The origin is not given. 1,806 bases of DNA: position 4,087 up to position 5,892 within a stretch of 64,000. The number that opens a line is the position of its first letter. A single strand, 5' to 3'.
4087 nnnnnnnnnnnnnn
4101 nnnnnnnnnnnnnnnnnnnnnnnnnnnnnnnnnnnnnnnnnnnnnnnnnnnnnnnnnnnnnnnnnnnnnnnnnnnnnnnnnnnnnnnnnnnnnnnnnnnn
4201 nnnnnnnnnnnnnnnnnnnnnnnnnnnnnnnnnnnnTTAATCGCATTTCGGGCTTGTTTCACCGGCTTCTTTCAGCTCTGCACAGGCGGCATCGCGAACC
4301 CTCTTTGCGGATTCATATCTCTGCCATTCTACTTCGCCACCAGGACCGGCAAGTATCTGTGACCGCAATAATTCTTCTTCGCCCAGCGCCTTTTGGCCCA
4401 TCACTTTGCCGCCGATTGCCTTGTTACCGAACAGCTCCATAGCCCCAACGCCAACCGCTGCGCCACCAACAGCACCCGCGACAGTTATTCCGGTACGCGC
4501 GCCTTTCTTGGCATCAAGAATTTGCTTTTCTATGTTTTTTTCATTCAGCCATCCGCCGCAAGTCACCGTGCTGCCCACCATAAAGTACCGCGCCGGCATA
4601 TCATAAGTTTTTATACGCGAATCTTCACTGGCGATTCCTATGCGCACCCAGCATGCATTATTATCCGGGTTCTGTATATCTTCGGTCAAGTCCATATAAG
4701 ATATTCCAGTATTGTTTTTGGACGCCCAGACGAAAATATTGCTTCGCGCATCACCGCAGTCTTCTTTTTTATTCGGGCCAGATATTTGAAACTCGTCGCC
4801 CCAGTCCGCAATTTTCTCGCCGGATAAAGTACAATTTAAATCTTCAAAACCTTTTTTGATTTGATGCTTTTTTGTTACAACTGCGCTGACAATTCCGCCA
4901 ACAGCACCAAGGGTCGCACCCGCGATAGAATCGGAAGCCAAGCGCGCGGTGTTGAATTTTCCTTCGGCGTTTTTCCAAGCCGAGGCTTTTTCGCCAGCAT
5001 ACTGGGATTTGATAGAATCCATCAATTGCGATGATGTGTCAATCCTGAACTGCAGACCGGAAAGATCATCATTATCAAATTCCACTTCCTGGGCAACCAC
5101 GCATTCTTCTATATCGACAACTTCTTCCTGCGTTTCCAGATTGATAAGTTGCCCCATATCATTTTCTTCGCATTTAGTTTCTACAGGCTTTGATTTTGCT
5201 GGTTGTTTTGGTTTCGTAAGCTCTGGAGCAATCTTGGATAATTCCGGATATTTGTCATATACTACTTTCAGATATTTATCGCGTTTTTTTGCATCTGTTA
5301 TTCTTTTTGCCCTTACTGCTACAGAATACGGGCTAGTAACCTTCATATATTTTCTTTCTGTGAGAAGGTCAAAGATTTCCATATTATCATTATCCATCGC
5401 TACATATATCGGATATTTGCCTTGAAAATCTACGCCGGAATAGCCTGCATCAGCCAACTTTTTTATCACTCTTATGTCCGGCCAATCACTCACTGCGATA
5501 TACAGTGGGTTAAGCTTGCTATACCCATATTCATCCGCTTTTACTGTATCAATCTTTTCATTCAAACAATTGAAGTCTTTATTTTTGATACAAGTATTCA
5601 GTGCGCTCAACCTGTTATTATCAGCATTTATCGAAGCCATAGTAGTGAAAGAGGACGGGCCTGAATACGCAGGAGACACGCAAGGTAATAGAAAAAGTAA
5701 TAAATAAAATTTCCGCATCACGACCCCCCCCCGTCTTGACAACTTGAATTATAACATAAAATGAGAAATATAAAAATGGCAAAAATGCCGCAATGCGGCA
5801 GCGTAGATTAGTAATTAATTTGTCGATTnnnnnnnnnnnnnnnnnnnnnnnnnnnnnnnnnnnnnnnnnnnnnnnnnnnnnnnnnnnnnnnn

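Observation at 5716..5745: G9 homopolymer overlapping the ribosome binding site of a secreted ankyrin-like / glycine-zipper protein: candidate phase-variation switch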

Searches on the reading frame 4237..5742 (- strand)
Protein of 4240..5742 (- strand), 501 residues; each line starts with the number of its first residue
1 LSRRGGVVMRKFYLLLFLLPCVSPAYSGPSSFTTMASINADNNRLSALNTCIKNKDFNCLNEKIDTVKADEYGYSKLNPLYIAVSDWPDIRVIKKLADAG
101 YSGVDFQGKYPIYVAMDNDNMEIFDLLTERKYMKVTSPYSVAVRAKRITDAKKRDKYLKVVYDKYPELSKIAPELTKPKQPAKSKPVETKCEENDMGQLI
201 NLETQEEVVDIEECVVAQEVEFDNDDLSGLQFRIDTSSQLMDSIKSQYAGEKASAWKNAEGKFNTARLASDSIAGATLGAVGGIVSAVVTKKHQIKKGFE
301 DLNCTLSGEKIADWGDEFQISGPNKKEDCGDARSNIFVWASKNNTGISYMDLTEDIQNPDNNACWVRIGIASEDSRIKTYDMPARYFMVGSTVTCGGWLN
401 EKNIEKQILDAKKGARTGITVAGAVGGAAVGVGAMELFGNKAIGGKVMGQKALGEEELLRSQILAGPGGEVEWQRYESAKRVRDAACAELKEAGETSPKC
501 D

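Call 5: search_protein_families(library=pfam, proteins=[window:4237-5718:-], max_evalue=0.1)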
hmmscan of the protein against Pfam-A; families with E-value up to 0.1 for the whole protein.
window:4237-5718:- (493 aa): 1 family
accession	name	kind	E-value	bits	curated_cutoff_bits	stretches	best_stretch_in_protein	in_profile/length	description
PF12796.13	Ank_2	-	0.022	15.7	27.3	1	37-122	10-82/90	Ankyrin repeats (3 copies)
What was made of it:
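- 5224..5631 (-): Ankyrin-repeat domain (residues ~30-165). Pfam Ank_2 is only sub-threshold, E 0.022 (call 5).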

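Call 6: search_protein_families(library=ncbifam, proteins=[window:4237-5718:-], max_evalue=0.1)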
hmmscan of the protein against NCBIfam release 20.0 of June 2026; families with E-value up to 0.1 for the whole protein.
window:4237-5718:- (493 aa): 1 family
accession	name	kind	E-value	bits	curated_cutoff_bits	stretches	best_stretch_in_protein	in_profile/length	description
NF043023.1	T4SS_AnkH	equivalog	0.1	11.3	600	0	58-123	25-88/467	Dot/Icm T4SS effector AnkH/LegA3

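Call 8: find_encoding_contigs(protein=window:4240-5718:-, flank=6000, max_places=10)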
Protein window:4240-5718:- (493 aa): 1 contig read that carries it; 1 place shown.
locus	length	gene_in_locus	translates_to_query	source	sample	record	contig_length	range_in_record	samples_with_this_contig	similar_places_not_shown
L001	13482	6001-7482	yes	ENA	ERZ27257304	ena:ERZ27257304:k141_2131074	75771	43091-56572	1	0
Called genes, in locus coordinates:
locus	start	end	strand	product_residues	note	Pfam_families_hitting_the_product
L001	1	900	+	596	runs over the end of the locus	PF00664:ABC_membrane, PF02463:SMC_N, PF00005:ABC_tran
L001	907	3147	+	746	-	PF00521:DNA_topoisoIV, PF03989:DNA_gyraseA_C (faint)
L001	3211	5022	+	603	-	PF00664:ABC_membrane (weak), PF00005:ABC_tran, PF02463:SMC_N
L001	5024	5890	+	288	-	PF02881:SRP54_N, PF06414:Zeta_toxin (faint), PF13191:AAA_16 (weak), PF13604:AAA_30, PF00448:SRP54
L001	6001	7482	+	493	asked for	-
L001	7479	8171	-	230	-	-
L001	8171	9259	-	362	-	-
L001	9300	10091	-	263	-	-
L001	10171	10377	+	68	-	-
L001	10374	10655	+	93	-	PF05164:ZapA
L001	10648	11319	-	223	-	PF04002:RadC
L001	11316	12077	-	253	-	PF00557:Peptidase_M24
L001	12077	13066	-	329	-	-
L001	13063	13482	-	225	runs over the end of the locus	-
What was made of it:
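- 5716..5718 (-): ATG start codon of the 493-aa protein. Called as the start in the ENA record (call 8).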

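Call 9: find_homologous_proteins(query=window:4240-5718:-)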
Query window:4240-5718:- (493 aa): 577 proteins with E <= 0.001 among 8000 candidates; the best 120 are listed.
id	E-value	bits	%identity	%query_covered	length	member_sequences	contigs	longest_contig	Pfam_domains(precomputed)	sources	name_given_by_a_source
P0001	0.0e+0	1052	100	95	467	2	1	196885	-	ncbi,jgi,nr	ncbi:MAG: hypothetical protein FWE50_00690 [Alphaproteobacteria bacterium]|nr:hypothetical protein [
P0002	7.5e-232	788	78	92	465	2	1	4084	-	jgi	-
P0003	1.1e-92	330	58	55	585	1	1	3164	-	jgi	jgi:hypothetical protein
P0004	4.2e-89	318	57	55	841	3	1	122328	-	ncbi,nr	ncbi:MAG: hypothetical protein LBK26_04285 [Rickettsiales bacterium]|nr:hypothetical protein [Ricket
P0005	8.4e-87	310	44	67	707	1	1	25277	-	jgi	jgi:hypothetical protein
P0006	6.7e-85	304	58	50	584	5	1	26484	-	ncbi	ncbi:MAG: hypothetical protein WC137_01730, partial [Alphaproteobacteria bacterium]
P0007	1.7e-82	296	55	56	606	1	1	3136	-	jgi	jgi:hypothetical protein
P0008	3.4e-77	278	53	38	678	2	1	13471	-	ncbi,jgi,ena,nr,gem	ncbi:MAG: hypothetical protein FWC61_01995 [Proteobacteria bacterium]|nr:hypothetical protein [Pseud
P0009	1.8e-75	273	49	56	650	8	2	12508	-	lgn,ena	-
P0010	3.1e-75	272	46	56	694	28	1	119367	-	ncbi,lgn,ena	-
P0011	7.2e-75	271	47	56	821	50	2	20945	-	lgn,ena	-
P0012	5.3e-74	268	49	56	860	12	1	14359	-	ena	-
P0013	1.0e-73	267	48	55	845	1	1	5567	-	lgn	-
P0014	1.0e-73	267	48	55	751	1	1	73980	-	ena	-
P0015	1.1e-73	267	48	55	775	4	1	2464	-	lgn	-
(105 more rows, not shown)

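Call 10: find_encoding_contigs(protein=P0001, flank=6000, max_places=10)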
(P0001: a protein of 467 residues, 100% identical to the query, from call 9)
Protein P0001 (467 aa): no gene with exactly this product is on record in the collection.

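Call 11: find_encoding_contigs(protein=P0002, flank=6000, max_places=10)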
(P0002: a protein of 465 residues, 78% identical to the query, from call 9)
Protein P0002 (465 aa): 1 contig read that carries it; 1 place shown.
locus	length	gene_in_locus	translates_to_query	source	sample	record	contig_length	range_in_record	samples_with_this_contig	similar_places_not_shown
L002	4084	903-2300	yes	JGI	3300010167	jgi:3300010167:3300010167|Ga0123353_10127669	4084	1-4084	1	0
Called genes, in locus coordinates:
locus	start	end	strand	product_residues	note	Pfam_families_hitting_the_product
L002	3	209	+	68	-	?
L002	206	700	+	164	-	-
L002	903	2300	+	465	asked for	-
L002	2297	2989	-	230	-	-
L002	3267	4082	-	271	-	?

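Call 14: list_cluster_members(proteins=[P0001, P0002])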
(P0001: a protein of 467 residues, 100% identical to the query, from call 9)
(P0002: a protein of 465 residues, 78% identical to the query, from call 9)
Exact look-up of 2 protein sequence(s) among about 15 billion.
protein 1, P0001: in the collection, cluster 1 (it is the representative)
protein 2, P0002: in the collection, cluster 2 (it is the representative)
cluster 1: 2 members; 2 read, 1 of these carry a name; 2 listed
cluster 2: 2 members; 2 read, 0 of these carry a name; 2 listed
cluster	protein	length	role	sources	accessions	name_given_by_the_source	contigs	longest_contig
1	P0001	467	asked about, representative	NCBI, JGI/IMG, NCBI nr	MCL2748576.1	MAG: hypothetical protein FWE50_00690 [Alphaproteobacteria bacterium] | hypothetical protein [Alphaproteobacteria bacterium]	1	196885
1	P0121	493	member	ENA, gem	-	-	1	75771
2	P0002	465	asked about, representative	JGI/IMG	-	-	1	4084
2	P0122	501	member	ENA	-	-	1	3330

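Call 16: find_encoding_contigs(protein=P0122, flank=6000, max_places=10)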
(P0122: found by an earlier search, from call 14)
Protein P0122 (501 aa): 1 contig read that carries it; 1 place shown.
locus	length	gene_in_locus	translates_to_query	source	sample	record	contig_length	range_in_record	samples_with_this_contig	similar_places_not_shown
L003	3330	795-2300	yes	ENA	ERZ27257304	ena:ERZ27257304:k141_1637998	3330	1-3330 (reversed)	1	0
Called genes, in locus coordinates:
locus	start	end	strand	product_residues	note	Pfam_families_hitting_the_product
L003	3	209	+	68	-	?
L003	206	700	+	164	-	-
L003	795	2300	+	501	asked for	-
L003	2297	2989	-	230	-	-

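Call 23: find_related_loci(query=A1, collection=genome_contigs, flank=4000)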
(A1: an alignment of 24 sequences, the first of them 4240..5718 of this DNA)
Query A1 (493 aa) in genome_contigs; peptide patterns used: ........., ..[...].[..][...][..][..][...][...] (x = any residue, [..] = any of these).
357 stretches matched a pattern; 302 encode a relative of the query (tblastn E <= 1e-3); the best 80 are kept; 80 distinct loci.
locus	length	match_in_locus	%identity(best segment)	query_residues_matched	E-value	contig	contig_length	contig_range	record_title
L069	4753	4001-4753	58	219-465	2e-91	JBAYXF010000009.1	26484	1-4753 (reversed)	MAG: Alphaproteobacteria bacterium isolate SO_2017_CLC_121 scaffold_2147_c1_PH3_2017, whole genome shotgun sequence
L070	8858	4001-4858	57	219-491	9e-87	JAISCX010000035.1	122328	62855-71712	MAG: Rickettsiales bacterium isolate Gx485_bin105 k119_3585936, whole genome shotgun sequence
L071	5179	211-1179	45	169-493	1e-74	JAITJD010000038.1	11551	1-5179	MAG: Rickettsiales bacterium isolate Pcl387_bin15 k119_851321, whole genome shotgun sequence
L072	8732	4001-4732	52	246-492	2e-73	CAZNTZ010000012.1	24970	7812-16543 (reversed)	MAG TPA_asm: uncultured Muribaculaceae bacterium isolate SRP192927_co1_972 genome assembly, contig: NODE_3709_length_249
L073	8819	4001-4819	47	219-493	4e-70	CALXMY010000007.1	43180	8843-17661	MAG: uncultured Alphaproteobacteria bacterium isolate BRZ_RP__bin67 genome assembly, contig: BRZ_RP__NODE_1154_length_43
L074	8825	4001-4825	46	216-492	3e-69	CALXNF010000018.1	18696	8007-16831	MAG: uncultured Alphaproteobacteria bacterium isolate E02__bin305 genome assembly, contig: E02__k127_4085731, whole geno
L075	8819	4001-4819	49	218-492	6e-69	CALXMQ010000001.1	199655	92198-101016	MAG: uncultured Alphaproteobacteria bacterium isolate BRZ_KT__bin2 genome assembly, contig: BRZ_KT__NODE_12_length_19965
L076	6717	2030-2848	49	218-492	3e-69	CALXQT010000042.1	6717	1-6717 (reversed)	MAG: uncultured Alphaproteobacteria bacterium isolate E20__bin73 genome assembly, contig: E20__k127_5510074, whole genom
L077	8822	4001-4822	49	218-493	3e-69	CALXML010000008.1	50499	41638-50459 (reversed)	MAG: uncultured Alphaproteobacteria bacterium isolate BRZ_KL__bin36 genome assembly, contig: BRZ_KL__NODE_647_length_504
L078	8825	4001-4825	47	216-492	6e-69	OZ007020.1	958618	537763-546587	MAG: uncultured Alphaproteobacteria bacterium isolate 6730_HET_VAC_contig_11916_metaflye_circ MAG genome assembly, chrom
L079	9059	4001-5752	43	9-492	1e-68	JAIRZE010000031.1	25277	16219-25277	MAG: Rickettsiales bacterium isolate Gsp477_bin73 k119_6116362, whole genome shotgun sequence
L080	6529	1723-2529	48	222-492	2e-68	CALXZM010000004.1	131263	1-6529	MAG: uncultured Alphaproteobacteria bacterium isolate BRZ_LB__bin18 genome assembly, contig: BRZ_LB__NODE_140_length_131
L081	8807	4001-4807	48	222-492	9e-68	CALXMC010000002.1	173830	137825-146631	MAG: uncultured Alphaproteobacteria bacterium isolate BRZ_EE__bin33 genome assembly, contig: BRZ_EE__NODE_104_length_173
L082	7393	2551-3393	46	206-492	4e-65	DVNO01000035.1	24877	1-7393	MAG TPA_asm: Candidatus Enterousia avicola isolate CHK136-897 CHK136__C191465_L24877_ERR2241905, whole genome shotgun se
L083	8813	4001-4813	45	219-492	7e-62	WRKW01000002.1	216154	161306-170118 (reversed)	MAG: Alphaproteobacteria bacterium isolate Th196P3bin127 Ga0099364_10000023, whole genome shotgun sequence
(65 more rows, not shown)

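Call 37: find_encoding_contigs(protein=window:4240-5742:-, flank=3000)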
Protein seq(501 aa) (501 aa): no gene with exactly this product is on record in the collection.

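Call 39: predict_structure(alignment_id=A1)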
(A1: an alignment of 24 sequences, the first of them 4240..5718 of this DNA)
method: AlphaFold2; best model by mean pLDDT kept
length: 493 residues; sequences in the alignment: 24
mean_pLDDT: 74.1   pTM: 0.38
mean pLDDT of the five models: 74.1, 73.9, 72.3, 72.3, 69.5
residues with pLDDT >= 90: 178; 70-90: 135; 50-70: 61; < 50: 119
segments of 3 or more residues with pLDDT < 50: 1-3, 5-25, 173-180, 207-216, 247-287, 410-443
pLDDT, mean of each block of 10 residues (from residue 1): 44 40 48 82 96 90 66 95 96 82 94 97 87 92 93 95 77 46 65 66 51 55 86 87 51 45 40 43 48 88 93 87 73 91 91 94 89 92 93 87 66 43 40 38 62 77 84 90 90 84
secondary structure, 60 per line:
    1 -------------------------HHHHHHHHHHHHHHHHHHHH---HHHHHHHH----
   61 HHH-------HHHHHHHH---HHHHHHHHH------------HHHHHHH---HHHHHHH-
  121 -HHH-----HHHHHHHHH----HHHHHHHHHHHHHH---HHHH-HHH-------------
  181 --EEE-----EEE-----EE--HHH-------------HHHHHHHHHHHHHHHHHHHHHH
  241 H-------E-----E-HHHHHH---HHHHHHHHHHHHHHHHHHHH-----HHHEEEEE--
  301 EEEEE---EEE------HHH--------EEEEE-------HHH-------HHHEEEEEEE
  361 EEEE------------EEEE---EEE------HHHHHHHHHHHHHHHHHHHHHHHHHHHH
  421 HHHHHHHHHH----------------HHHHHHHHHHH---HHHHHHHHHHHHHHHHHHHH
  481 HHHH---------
elements in order: H26-45 H49-56 H71-78 H82-90 H103-109 H113-119 H130-138 H143-156 H160-163 E183-185 E191-193 H219-241 H257-262 H266-285 E294-298 E301-305 E309-311 E329-333 E354-364 E377-380 E384-386 H393-430 H447-457 H461-484
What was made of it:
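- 5224..5631 (-): AlphaFold2 pLDDT mostly above 90 (call 39).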

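Call 43: fold_search(model_id=the predicted structure, library=pdb)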
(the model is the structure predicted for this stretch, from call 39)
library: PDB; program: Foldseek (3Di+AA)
matches with E <= 10: 340; with E <= 0.001: 0
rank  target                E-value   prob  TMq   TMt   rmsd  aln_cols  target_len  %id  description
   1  4hb5_A                1.8e-02  1.00  0.20  0.55   3.4       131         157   16  Crystal Structure of Engineered Protein. Northeast Structural Genomics Consortium Target OR267. (released 2012-10-10)
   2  5eil_A                3.0e-02  1.00  0.20  0.56   3.7       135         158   17  Computational design of a high-affinity metalloprotein homotrimer containing a metal chelating non-canonical amino aci (released 2016-11-16)
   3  4hqd_B                3.9e-02  1.00  0.20  0.53   3.9       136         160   15  Crystal Structure of Engineered Protein. Northeast Structural Genomics Consortium Target OR265. (released 2012-11-14)
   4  4hb5_B                4.1e-02  1.00  0.20  0.53   3.5       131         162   16  Crystal Structure of Engineered Protein. Northeast Structural Genomics Consortium Target OR267. (released 2012-10-10)
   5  4gmr_A                4.5e-02  1.00  0.20  0.52   3.6       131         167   15  Crystal Structure of Engineered Protein. Northeast Structural Genomics Consortium Target OR266. (released 2012-08-29)
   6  1wdy                  5.3e-02  1.00  0.19  0.32   4.1       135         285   15  Crystal structure of ribonuclease (released 2004-10-05)
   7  6f5e_A                5.6e-02  0.99  0.15  0.22   8.3       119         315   19  Crystal structure of DARPin-DARPin rigid fusion, variant DD_D12_10_47 in complex JNK1a1 and JIP1 peptide (released 2017-12-13)
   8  6zog_D                5.9e-02  1.00  0.20  0.55   3.8       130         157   14  Minocycline binding to the deep binding pocket of AcrB-I38F_I671T (released 2021-05-19)
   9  4g8k_A                5.9e-02  1.00  0.19  0.30   4.1       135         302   15  Intact sensor domain of human RNase L in the inactive signaling state (released 2012-10-31)
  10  2xen                  6.5e-02  1.00  0.15  0.73   2.5        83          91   17  Structural Determinants for Improved Thermal Stability of Designed Ankyrin Repeat Proteins With a Redesigned C-capping M (released 2010-08-18)
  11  7p3i_B                6.5e-02  1.00  0.19  0.53   5.1       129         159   16  Crystal structure of human CD40/TNFRSF5 in complex with the anti-CD40 DARPin protein (released 2022-04-06)
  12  4j7w_A                6.9e-02  1.00  0.19  0.53   3.9       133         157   12  E3_5 DARPin L86A mutant (released 2013-08-14)
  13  9fe2_D                7.2e-02  1.00  0.19  0.57   3.6       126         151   14  Crystallographic structure of AcrB V612W with bound minocycline (released 2025-05-28)
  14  5leb                  7.2e-02  1.00  0.20  0.22   5.0       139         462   14  Crystal structure of DARPin-DARPin rigid fusion, variant DDD_D12_06_D12_06_D12 (released 2017-08-02)
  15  2zgd                  8.9e-02  1.00  0.15  0.68   2.8        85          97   19  Asn-hydroxylation stabilises the ankyrin repeat domain fold (released 2008-02-05)
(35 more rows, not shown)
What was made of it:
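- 5224..5631 (-): Foldseek top hits are almost all ankyrin-repeat proteins, mostly designed DARPins (call 43).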
